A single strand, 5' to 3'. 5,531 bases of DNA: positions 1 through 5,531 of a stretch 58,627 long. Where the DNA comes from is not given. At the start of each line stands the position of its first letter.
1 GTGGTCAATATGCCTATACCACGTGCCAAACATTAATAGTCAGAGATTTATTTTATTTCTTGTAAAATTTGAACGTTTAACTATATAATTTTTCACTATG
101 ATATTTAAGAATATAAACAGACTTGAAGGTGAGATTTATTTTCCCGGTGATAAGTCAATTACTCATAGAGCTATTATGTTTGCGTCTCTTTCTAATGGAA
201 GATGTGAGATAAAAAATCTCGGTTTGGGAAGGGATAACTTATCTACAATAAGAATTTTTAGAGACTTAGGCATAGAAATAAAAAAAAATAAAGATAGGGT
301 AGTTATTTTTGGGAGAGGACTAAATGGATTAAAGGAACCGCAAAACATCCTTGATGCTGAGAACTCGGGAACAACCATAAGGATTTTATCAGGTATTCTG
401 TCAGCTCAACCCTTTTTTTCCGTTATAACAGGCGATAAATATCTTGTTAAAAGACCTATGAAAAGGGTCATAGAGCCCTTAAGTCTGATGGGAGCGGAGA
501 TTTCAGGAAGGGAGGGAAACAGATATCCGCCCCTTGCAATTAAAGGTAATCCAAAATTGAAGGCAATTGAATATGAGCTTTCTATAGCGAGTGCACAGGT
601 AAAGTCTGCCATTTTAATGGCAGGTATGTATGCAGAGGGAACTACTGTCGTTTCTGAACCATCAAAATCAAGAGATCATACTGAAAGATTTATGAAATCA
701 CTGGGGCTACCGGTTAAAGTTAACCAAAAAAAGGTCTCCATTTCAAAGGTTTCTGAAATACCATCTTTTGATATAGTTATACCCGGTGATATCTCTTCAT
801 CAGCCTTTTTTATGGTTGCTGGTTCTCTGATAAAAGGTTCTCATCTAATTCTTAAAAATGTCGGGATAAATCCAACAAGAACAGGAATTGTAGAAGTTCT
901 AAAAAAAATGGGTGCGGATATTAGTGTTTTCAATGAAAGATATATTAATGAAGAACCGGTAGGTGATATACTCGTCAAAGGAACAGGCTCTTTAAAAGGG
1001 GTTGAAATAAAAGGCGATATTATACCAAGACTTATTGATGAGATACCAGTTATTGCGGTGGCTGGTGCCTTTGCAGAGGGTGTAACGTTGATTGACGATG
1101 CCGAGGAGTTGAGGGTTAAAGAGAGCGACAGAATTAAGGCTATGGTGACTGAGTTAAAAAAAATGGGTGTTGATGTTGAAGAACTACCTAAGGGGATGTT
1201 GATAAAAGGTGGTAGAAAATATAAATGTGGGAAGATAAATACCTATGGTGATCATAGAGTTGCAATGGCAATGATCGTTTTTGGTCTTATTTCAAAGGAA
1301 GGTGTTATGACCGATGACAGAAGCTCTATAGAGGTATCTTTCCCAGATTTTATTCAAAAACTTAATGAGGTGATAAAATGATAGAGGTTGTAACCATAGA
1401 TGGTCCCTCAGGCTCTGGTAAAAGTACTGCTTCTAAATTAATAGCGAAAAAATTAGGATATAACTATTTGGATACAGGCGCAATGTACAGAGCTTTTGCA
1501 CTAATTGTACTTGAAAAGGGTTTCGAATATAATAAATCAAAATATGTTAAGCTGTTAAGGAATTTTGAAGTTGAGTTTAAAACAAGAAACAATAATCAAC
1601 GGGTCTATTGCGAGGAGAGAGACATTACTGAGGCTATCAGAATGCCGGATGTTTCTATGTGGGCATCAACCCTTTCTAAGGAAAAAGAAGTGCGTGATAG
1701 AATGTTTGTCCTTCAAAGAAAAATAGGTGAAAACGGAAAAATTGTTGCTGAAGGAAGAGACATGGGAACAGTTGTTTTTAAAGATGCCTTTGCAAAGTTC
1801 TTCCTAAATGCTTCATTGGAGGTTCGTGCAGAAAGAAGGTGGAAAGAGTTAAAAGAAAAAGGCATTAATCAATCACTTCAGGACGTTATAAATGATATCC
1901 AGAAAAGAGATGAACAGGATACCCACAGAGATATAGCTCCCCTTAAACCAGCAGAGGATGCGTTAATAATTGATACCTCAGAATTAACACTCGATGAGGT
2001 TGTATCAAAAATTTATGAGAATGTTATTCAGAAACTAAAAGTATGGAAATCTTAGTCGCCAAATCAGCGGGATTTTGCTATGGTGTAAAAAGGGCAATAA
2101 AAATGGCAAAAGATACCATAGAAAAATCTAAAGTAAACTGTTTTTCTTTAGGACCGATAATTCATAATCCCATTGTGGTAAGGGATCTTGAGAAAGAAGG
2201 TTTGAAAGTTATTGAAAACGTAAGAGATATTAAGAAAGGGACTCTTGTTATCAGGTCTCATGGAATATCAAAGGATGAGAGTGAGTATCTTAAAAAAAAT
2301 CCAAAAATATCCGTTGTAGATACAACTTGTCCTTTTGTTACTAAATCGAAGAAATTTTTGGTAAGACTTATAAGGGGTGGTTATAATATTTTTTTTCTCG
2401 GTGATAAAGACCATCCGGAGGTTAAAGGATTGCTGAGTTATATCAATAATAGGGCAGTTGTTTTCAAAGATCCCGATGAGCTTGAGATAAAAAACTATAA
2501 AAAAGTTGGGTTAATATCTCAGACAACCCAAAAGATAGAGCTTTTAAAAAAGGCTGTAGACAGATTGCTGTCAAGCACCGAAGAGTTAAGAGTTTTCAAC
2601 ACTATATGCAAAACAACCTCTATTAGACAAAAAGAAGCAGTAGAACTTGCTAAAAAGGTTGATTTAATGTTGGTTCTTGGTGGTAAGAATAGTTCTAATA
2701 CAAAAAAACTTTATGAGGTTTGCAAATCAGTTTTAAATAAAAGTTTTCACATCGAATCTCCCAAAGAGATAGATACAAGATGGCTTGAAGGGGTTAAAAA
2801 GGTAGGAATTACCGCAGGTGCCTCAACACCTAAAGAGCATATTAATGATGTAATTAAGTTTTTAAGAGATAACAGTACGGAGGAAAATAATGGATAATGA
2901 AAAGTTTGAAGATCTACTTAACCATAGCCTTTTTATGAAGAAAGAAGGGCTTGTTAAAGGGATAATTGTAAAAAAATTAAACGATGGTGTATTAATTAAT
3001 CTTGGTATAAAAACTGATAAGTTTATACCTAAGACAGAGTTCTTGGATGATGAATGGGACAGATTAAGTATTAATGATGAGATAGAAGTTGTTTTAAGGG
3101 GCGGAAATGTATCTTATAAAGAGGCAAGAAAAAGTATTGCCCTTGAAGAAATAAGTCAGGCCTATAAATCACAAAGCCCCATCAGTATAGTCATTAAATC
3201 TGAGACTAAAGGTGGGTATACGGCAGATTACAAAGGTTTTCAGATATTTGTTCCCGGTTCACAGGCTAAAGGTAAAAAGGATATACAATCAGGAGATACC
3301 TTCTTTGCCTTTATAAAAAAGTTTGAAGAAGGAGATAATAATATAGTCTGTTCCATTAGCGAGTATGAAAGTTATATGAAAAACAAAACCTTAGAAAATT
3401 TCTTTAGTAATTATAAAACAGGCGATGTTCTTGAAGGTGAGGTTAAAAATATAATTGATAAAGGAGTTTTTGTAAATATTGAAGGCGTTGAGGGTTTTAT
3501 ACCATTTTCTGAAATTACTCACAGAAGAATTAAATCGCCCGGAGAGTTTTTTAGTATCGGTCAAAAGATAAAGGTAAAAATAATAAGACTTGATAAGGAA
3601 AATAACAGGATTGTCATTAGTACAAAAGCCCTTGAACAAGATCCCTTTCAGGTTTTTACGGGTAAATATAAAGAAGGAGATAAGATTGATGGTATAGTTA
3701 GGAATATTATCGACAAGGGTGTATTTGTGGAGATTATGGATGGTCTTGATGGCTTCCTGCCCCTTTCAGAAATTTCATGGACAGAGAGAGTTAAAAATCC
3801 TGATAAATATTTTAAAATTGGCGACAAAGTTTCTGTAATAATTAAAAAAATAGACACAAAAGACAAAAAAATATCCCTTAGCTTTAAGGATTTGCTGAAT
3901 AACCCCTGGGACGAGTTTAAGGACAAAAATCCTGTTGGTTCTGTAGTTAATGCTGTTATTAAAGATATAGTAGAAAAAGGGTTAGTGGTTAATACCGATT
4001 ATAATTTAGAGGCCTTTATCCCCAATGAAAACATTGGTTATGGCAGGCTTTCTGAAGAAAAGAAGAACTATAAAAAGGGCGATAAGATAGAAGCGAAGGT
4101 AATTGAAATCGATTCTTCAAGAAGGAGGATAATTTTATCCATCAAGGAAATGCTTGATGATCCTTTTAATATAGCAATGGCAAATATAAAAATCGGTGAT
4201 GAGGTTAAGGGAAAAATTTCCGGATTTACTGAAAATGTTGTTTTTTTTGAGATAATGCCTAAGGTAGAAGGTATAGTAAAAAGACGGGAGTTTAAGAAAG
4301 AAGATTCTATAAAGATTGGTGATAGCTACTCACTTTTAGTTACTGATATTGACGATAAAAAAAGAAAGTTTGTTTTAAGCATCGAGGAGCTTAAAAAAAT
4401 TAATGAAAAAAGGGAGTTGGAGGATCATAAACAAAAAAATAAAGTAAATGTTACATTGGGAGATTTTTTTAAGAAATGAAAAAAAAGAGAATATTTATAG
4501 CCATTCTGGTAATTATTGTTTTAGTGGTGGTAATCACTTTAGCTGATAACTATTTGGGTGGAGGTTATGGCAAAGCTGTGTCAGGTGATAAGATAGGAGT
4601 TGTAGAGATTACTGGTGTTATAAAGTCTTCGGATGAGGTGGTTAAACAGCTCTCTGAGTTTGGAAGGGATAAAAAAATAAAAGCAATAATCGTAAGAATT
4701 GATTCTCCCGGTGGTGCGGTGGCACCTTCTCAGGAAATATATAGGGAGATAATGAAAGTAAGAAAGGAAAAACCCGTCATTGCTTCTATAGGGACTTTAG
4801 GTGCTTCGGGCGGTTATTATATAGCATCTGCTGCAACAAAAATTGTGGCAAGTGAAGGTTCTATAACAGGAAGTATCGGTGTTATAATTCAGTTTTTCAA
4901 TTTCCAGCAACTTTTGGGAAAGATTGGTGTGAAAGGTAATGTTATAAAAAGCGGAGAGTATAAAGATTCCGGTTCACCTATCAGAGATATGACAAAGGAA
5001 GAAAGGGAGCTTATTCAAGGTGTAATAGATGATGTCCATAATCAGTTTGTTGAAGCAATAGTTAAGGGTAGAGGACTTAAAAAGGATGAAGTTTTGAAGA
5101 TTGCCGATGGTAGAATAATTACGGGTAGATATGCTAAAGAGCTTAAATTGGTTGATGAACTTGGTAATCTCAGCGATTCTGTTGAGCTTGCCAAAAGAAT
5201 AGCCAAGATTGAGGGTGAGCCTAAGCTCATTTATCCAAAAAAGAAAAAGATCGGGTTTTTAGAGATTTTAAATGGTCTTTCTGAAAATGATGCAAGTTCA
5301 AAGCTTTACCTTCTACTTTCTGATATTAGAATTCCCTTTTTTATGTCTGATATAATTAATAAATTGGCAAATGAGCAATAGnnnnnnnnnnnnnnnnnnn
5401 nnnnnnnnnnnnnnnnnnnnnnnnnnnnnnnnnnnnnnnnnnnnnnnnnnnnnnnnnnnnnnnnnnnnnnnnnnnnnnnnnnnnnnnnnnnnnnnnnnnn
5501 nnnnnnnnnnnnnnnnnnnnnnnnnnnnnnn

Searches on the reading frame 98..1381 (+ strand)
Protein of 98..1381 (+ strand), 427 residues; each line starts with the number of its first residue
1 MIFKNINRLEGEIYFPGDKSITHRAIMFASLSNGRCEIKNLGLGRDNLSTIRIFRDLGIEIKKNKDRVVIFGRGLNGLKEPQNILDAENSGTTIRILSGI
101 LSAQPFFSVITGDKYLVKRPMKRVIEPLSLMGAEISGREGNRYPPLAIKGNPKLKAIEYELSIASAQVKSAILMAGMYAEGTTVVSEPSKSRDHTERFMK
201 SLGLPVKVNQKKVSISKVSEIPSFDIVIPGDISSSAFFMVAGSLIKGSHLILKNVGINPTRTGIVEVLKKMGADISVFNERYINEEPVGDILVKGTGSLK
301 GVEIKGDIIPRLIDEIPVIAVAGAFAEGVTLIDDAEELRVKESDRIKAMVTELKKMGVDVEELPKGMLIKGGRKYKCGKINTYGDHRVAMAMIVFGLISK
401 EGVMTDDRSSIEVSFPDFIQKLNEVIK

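Call 76: search_protein_families(library=pfam, proteins=[window:98-1381:+], max_evalue=0.00001)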
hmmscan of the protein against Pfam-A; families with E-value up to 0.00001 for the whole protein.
window:98-1381:+ (427 aa): 1 family
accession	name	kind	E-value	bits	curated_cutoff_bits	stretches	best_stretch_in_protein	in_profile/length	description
PF00275.25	EPSP_synthase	-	8.4e-121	404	22.8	1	5-422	3-417/417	EPSP synthase (3-phosphoshikimate 1-carboxyvinyltransferase)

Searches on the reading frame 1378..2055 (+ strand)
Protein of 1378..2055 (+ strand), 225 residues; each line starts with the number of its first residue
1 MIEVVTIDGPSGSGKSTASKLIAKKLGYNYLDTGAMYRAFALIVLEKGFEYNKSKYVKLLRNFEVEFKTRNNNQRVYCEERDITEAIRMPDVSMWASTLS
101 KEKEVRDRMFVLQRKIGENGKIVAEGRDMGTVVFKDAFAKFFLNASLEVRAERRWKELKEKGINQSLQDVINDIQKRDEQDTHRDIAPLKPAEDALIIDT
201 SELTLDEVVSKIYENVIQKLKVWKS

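Call 76: search_protein_families(library=pfam, proteins=[window:1378-2055:+], max_evalue=0.00001)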
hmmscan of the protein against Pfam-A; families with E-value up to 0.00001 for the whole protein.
window:1378-2055:+ (225 aa): 4 families
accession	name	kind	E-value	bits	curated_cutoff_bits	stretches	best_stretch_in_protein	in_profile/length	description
PF02224.24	Cytidylate_kin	-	7.3e-73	245.2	26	1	5-216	1-209/211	Cytidylate kinase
PF13189.12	Cytidylate_kin2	-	1.9e-09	38.4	28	1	4-179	1-148/176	Cytidylate kinase-like family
PF13238.12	AAA_18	-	2.2e-06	28.6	29.4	0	5-159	1-113/128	AAA domain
PF13207.12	AAA_17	-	6.4e-06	26.9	27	0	9-40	2-33/136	AAA domain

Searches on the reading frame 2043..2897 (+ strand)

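Call 76: search_protein_families(library=pfam, proteins=[window:2043-2897:+], max_evalue=0.00001)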
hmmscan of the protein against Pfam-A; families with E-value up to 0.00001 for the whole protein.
window:2043-2897:+ (284 aa): 1 family
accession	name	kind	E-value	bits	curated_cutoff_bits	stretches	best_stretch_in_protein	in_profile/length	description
PF02401.23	LYTB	-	5.8e-92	308.2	24.5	1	3-274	1-266/267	LytB protein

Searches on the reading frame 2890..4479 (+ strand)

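Call 76: search_protein_families(library=pfam, proteins=[window:2890-4479:+], max_evalue=0.00001)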
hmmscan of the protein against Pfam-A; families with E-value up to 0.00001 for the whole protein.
window:2890-4479:+ (529 aa): 3 families
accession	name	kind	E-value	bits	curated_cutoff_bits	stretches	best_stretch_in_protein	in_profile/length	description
PF00575.29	S1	-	2e-64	214.3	22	4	176-246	3-74/74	S1 RNA binding domain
PF23459.1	S1_RRP5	-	1.8e-18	67.3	27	1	260-332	1-72/72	RRP5 S1 domain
PF21710.3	Spt6_S1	-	4.1e-10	40.3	27.5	0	349-420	16-88/91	Spt6, S1/OB domain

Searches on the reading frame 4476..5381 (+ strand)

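Call 76: search_protein_families(library=pfam, proteins=[window:4476-5381:+], max_evalue=0.00001)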
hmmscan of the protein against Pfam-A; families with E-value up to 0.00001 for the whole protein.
window:4476-5381:+ (301 aa): 3 families
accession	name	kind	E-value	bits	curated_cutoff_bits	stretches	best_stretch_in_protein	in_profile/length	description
PF01343.23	Peptidase_S49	-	5.3e-50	169.8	24.9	1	95-244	3-152/154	Peptidase family S49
PF25145.1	NfeD1b_N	-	6.4e-07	29.6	40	1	63-138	26-99/189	NfeD1b, N-terminal domain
PF00574.28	CLP_protease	-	1.8e-06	28.4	20.2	1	50-122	28-98/182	Clp protease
